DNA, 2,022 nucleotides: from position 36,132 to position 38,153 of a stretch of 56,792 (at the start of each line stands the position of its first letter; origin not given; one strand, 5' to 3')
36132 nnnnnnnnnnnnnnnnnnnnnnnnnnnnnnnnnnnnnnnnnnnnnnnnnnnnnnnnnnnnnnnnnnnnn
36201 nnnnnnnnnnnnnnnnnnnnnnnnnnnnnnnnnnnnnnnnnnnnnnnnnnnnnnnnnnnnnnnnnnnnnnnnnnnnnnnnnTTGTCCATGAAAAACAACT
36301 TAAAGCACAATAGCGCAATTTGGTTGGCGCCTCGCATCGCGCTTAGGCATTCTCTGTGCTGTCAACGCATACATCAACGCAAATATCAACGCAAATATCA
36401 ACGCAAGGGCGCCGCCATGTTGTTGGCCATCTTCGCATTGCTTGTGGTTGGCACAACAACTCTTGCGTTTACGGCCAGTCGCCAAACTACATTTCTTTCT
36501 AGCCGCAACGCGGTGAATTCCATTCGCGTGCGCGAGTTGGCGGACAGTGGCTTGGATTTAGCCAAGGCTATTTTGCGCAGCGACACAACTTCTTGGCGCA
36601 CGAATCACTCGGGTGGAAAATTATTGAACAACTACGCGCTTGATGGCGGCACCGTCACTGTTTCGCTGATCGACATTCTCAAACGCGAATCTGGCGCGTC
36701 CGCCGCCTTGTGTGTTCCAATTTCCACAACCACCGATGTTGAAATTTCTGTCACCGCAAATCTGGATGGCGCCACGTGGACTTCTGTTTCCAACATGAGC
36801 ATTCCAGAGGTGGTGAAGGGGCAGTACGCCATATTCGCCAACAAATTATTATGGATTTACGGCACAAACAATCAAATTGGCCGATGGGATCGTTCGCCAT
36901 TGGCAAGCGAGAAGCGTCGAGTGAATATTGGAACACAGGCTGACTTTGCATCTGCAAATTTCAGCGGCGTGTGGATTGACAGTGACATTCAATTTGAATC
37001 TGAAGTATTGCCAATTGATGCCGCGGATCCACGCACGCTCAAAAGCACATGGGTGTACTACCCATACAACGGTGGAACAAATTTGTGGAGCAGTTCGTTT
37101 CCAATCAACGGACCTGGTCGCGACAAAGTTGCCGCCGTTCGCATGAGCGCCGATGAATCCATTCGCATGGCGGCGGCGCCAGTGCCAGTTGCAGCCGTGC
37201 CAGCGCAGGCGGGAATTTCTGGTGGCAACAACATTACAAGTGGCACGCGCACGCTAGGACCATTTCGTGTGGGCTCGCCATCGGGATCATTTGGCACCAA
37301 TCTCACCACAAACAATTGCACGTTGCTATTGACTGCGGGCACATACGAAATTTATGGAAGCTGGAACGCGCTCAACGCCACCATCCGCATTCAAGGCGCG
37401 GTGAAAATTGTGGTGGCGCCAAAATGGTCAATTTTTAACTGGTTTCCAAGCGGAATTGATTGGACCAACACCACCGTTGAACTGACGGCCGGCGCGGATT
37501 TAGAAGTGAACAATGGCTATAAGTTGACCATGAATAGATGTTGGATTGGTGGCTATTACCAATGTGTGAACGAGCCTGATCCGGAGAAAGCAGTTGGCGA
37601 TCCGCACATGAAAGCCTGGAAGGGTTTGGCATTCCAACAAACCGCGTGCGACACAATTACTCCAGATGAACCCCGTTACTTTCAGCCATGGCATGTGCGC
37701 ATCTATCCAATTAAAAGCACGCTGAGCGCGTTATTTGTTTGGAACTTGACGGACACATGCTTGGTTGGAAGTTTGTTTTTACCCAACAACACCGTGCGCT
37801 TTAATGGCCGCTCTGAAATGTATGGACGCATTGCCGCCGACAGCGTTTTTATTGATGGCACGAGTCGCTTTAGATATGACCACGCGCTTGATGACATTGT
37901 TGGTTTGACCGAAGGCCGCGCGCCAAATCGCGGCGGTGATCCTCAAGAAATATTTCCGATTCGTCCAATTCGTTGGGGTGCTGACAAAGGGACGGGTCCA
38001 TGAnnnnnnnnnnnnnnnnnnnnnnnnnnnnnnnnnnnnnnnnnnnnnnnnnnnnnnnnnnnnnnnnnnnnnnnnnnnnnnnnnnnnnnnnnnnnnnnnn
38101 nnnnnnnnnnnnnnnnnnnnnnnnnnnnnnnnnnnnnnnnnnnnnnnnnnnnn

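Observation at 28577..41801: Hybrid type IV filament machine: T4aP-style PilM-N-O-P alignment genes fused into one operon with a GspE/GspF motor, and a divergent pseudopilin-secretin-pilotin operon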

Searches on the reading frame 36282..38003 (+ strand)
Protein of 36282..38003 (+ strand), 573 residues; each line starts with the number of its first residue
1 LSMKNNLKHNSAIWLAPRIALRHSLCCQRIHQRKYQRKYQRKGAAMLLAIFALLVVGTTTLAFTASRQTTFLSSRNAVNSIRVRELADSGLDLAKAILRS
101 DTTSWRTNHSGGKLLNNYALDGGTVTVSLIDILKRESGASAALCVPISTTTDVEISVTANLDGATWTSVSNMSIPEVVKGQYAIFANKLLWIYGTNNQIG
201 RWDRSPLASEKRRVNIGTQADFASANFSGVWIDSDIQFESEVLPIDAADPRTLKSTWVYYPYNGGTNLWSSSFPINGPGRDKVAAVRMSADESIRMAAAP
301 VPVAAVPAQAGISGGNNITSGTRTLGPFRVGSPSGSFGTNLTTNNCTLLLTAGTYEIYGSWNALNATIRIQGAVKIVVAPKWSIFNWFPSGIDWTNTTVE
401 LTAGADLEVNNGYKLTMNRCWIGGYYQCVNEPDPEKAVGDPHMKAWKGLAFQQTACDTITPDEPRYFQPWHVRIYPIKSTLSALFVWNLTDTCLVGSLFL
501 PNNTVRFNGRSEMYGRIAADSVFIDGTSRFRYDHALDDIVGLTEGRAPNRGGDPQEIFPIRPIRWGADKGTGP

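Call 4: search_protein_families(library=pfam, proteins=[window:36282-38003:+], max_evalue=0.01)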
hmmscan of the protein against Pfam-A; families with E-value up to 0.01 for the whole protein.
window:36282-38003:+ (573 aa): 1 family
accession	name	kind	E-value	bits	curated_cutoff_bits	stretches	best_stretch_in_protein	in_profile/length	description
PF23981.1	DUF7305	-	0.00049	20.5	27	1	491-538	137-184/185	Domain of unknown function (DUF7305)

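Call 6: search_protein_families(library=ncbifam, proteins=[window:36282-38003:+], max_evalue=0.01)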
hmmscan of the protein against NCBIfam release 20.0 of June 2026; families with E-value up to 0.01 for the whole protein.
window:36282-38003:+ (573 aa): 1 family
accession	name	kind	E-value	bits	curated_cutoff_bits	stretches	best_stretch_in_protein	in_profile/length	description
NF037980.1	T2SS_GspK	equivalog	0.00015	21.4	130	1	42-113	2-75/307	type II secretion system minor pseudopilin GspK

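Call 43: search_solved_structures(query=A3, max_evalue=10)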
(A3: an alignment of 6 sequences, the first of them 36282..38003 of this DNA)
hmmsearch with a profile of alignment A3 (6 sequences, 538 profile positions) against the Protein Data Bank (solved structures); distinct sequences matched with E-value up to 10: 2.
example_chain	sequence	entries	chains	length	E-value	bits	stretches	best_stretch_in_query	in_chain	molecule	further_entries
7avh_A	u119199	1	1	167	0.024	16.3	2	209-253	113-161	LPXTG cell wall surface protein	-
2j4j_A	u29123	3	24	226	0.4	12.2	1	230-335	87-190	URIDYLATE KINASE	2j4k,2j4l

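Call 52: find_homologous_proteins(query=window:36408-38003:+, max_evalue=0.00001)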
Query window:36408-38003:+ (531 aa): 75 proteins with E <= 0.00001 among 8000 candidates.
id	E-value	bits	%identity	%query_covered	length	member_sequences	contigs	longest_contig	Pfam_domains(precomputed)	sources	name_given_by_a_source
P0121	0.0e+0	1213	99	100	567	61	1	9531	-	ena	-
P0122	0.0e+0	1159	95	100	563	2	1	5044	-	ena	-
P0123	0.0e+0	1102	90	100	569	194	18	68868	PF23981.2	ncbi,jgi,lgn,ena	jgi:hypothetical protein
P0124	2.1e-295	998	81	99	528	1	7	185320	PF23981.2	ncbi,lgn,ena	-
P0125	2.3e-285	965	77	100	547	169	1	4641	-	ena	-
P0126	6.1e-282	954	77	99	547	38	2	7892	PF23981.2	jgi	jgi:hypothetical protein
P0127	3.7e-281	951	76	100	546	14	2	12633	PF23981.2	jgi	jgi:hypothetical protein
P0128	2.9e-280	948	76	99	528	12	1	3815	-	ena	-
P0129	4.1e-277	938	77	99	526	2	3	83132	-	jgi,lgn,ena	-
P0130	5.4e-277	938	75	98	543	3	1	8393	-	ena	-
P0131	9.7e-270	914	74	99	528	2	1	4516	-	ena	-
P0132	1.5e-259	880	70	99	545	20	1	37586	-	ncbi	-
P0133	3.1e-237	806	69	98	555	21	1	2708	-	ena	-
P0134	3.7e-230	783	68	97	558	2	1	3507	-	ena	-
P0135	3.3e-220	750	61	100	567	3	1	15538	-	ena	-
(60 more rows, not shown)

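Call 65: predict_structure(alignment_id=A4)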
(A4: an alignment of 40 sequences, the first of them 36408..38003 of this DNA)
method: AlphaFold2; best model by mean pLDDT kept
length: 531 residues; sequences in the alignment: 40
mean_pLDDT: 81.5   pTM: 0.71
mean pLDDT of the five models: 81.5, 80.0, 78.6, 77.5, 76.2
residues with pLDDT >= 90: 206; 70-90: 221; 50-70: 73; < 50: 31
segments of 3 or more residues with pLDDT < 50: 23-25, 133-136, 509-521, 526-531
pLDDT, mean of each block of 10 residues (from residue 1): 59 51 50 66 84 73 76 89 89 73 73 87 77 57 93 93 84 86 75 91 79 88 60 87 80 77 83 91 94 84 96 95 96 93 86 96 92 96 91 86 85 87 91 87 92 93 95 95 95 80 63 40 45 38
secondary structure, 60 per line:
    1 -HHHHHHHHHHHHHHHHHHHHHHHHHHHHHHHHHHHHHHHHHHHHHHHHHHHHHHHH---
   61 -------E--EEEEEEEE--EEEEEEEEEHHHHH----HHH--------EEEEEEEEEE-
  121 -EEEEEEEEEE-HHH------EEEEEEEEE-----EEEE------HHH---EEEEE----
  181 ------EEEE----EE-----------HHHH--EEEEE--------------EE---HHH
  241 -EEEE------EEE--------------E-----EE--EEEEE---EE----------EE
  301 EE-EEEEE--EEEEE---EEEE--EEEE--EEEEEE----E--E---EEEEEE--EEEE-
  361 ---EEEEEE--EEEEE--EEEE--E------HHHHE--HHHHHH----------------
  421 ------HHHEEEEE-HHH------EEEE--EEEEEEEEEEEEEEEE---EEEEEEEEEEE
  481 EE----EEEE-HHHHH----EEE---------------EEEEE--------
elements in order: H2-57 E71-78 E81-89 H90-94 E110-119 E122-131 E142-150 E156-159 E172-176 E187-190 H208-211 E214-218 E242-245 E252-254 E279-283 E299-302 E304-308 E311-315 E319-322 E325-328 E331-336 E348-353 E356-359 E364-369 E372-376 E379-382 H392-395 H399-404 E430-434 E445-448 E451-466 E470-482 E487-490 H492-496 E501-503 E519-523

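Call 67: fold_search(model_id=the predicted structure, library=pdb)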
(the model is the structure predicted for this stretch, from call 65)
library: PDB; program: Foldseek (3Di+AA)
matches with E <= 10: 152; with E <= 0.001: 3
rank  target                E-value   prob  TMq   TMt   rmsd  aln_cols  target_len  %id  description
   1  6qvi_C                1.3e-05  0.99  0.21  0.22  15.4       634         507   11  Crystal structure of competence-associated pilin ComZ from Thermus thermophilus (released 2019-05-29)
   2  6qvi_A                1.4e-05  1.00  0.22  0.22  14.2       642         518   11  Crystal structure of competence-associated pilin ComZ from Thermus thermophilus (released 2019-05-29)
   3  6qvi_B                2.4e-04  0.96  0.21  0.22  15.1       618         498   11  Crystal structure of competence-associated pilin ComZ from Thermus thermophilus (released 2019-05-29)
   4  6a8k                  3.0e-03  0.97  0.19  0.36  11.9       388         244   12  Crystal structure of Ice-binding Protein from a Sea-Ice Microalga (released 2018-11-07)
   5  5uyt_B                2.2e-02  0.18  0.10  0.13  18.5       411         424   10  Crystal structure of ice binding protein from an Antarctic bacterium Flavobacteriaceae (released 2017-10-25)
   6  6eio                  3.7e-02  0.87  0.19  0.40  11.5       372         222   10  Crystal structure of an ice binding protein from an Antarctic Biological Consortium (released 2018-03-28)
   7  4nu3_A                7.8e-02  0.66  0.18  0.37  12.3       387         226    8  Crystal structure of mFfIBP, a capping head region swapped mutant of ice-binding protein (released 2014-04-16)
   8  9lhr_A                8.2e-02  0.63  0.18  0.38  14.7       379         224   11  Crystal structure of Ice binding protein from Candidatus Cryosericum odellii SMC5 (released 2025-09-03)
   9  6bg8_A                9.5e-02  0.60  0.20  0.39  13.6       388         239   11  Shewanella frigidimarina ice-binding protein_1 DUF3494 Domain (released 2018-03-07)
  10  4nu3_B                1.3e-01  0.54  0.18  0.37  12.8       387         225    9  Crystal structure of mFfIBP, a capping head region swapped mutant of ice-binding protein (released 2014-04-16)
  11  9lhs                  1.6e-01  0.28  0.17  0.33  12.3       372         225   13  Crystal structure of an ice-binding protein from Candidatus Cryosericum odellii (released 2025-09-03)
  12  7ddb_A                2.8e-01  0.35  0.19  0.38  13.6       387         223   11  Crystal structure of fungal antifreeze protein with intermediate activity (released 2021-11-03)
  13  9lhr_B                3.4e-01  0.33  0.18  0.38  13.4       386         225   12  Crystal structure of Ice binding protein from Candidatus Cryosericum odellii SMC5 (released 2025-09-03)
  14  4mxn_C                3.4e-01  0.14  0.13  0.24  10.3       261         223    8  Crystal structure of a putative glycosyl hydrolase (PARMER_00599) from Parabacteroides merdae ATCC 43184 at 1.95 A res (released 2013-10-23)
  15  8tms_A                3.8e-01  0.11  0.16  0.25  24.9       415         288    8  Crystal structure of bacterial pectin methylesterase PmeC2 from rumen Butyrivibrio (released 2023-08-16)
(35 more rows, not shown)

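Call 78: find_related_loci(query=A4, collection=genome_contigs, flank=10000)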
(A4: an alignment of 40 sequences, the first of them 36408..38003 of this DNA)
Query A4 (531 aa) in genome_contigs; peptide patterns used: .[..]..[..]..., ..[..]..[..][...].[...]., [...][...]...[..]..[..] (x = any residue, [..] = any of these).
146 stretches matched a pattern; 83 encode a relative of the query (tblastn E <= 1e-3); the best 80 are kept; 78 distinct loci.
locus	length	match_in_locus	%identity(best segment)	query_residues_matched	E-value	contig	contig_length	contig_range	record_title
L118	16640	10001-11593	99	1-531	0e+0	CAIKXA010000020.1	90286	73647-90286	uncultured bacterium isolate Loclat_bin-06649 genome assembly, contig: bin-06649:020/120, whole genome shotgun sequence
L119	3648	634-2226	95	1-531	0e+0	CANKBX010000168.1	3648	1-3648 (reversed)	MAG: Planctomycetaceae bacterium isolate RH-26jul17-133 genome assembly, contig: RH-26jul17-C77257, whole genome shotgun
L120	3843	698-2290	93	1-531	0e+0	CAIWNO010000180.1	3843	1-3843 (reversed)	uncultured bacterium isolate LJ_bin-4035 genome assembly, contig: bin-4035:180/498, whole genome shotgun sequence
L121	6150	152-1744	93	1-531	0e+0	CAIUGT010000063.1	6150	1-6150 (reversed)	uncultured bacterium isolate KTt_bin-0236 genome assembly, contig: bin-0236:063/154, whole genome shotgun sequence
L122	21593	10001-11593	90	1-531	0e+0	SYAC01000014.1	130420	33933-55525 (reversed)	MAG: Planctomycetia bacterium isolate F1-20-MAGs128 F1-20__c107947, whole genome shotgun sequence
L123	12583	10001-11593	90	1-531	0e+0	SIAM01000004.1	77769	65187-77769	MAG: Phycisphaerales bacterium isolate Baikal-deep-G174 BACOMB-C1037, whole genome shotgun sequence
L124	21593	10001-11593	81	1-531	0e+0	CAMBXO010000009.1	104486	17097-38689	MAG: Singulisphaera sp. GP187 isolate TH-08apr19-10 genome assembly, contig: TH-08apr19-C274, whole genome shotgun seque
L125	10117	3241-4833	76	1-531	0e+0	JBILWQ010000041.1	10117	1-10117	MAG: Phycisphaerales bacterium isolate ME2018-09-22_3300044646_group8_bin81 Rohwer_bin1573_scaffold_8744_c1, whole genom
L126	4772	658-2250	75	1-531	0e+0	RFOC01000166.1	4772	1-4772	MAG: Planctomycetota bacterium isolate WB4_1_1411 contig_100_165, whole genome shotgun sequence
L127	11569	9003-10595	74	1-531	0e+0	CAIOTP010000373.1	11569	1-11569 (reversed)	uncultured bacterium isolate LaPlata_bin-4201 genome assembly, contig: bin-4201:373/374, whole genome shotgun sequence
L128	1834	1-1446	77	50-531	0e+0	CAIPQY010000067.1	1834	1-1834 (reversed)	uncultured bacterium isolate Ja1-D2_bin-0303 genome assembly, contig: bin-0303:067/573, whole genome shotgun sequence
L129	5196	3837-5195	77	4-456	0e+0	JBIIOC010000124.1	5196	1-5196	MAG: Phycisphaerales bacterium isolate ME2002-09-27pf_3300034103_group1_bin152 Rohwer_bin1569_scaffold_19758_c1, whole g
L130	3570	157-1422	78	110-531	0e+0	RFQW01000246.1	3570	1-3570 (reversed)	MAG: Planctomycetota bacterium isolate WB4_2_0447 contig_100_245, whole genome shotgun sequence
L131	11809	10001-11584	70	4-531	0e+0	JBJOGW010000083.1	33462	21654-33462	MAG: Planctomycetota bacterium isolate sharkriverslough_2019_sw_WHONDRS-S19S_0042_B_bin.117 scaffold_2026091, whole geno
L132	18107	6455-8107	61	1-531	0e+0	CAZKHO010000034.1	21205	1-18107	MAG TPA_asm: uncultured Bifidobacterium sp. isolate binchicken_co298_373 genome assembly, contig: NODE_4513_length_21205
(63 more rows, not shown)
